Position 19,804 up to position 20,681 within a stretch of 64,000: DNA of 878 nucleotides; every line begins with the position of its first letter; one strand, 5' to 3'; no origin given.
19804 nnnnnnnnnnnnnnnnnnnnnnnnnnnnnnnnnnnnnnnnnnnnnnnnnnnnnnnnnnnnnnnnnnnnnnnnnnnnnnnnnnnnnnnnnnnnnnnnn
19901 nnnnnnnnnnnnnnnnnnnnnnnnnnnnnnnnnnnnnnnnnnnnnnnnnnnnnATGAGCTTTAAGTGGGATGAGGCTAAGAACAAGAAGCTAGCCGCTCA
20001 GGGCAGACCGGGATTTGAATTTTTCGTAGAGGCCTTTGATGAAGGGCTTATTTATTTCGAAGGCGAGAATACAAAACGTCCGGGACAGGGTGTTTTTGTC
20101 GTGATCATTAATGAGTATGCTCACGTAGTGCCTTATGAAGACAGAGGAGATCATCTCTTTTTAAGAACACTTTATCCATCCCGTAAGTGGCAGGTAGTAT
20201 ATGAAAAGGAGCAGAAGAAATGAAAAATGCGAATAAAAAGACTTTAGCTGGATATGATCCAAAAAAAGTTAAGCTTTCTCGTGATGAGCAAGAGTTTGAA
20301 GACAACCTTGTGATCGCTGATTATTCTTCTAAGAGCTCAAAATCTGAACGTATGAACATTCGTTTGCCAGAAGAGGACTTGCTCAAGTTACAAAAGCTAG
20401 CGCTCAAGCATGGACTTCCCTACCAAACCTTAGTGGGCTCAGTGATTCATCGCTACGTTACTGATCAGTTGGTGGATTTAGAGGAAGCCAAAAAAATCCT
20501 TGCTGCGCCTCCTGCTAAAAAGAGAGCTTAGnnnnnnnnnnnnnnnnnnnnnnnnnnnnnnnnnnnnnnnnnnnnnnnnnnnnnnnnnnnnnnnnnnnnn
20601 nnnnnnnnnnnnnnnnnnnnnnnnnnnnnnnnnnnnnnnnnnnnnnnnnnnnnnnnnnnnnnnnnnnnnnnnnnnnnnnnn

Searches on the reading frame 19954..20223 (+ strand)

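Call 48: search_protein_families(library=pfam, proteins=[window:19954-20223:+], max_evalue=0.001)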
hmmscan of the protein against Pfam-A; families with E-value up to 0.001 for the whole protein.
window:19954-20223:+ (89 aa): 0 families

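Call 77: search_protein_families(library=ncbifam, proteins=[window:19954-20223:+], max_evalue=0.01)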
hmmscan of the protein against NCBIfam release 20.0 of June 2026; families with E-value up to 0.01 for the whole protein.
window:19954-20223:+ (89 aa): 0 families

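Call 78: search_protein_families(library=phrogs, proteins=[window:19954-20223:+], max_evalue=0.001)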
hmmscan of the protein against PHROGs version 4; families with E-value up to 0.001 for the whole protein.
window:19954-20223:+ (89 aa): 1 family
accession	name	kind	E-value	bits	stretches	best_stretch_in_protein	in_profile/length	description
phrog_38250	-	unknown function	3.6e-06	28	1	4-85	3-86/86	-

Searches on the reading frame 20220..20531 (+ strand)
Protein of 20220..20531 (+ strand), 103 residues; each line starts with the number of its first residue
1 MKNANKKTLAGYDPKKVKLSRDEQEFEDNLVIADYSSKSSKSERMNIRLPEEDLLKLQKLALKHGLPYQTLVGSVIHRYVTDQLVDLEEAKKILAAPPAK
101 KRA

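Call 48: search_protein_families(library=pfam, proteins=[window:20220-20531:+], max_evalue=0.001)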
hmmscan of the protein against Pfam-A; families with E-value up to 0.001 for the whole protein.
window:20220-20531:+ (103 aa): 1 family
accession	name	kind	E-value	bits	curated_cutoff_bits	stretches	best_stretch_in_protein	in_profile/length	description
PF12441.14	CopG_antitoxin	-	0.00052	21.2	28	1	37-77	37-77/79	CopG antitoxin of type II toxin-antitoxin system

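Call 77: search_protein_families(library=ncbifam, proteins=[window:20220-20531:+], max_evalue=0.01)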
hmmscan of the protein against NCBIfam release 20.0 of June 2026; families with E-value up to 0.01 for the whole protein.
window:20220-20531:+ (103 aa): 0 families

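Call 78: search_protein_families(library=phrogs, proteins=[window:20220-20531:+], max_evalue=0.001)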
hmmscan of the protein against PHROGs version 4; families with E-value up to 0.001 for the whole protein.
window:20220-20531:+ (103 aa): 0 families
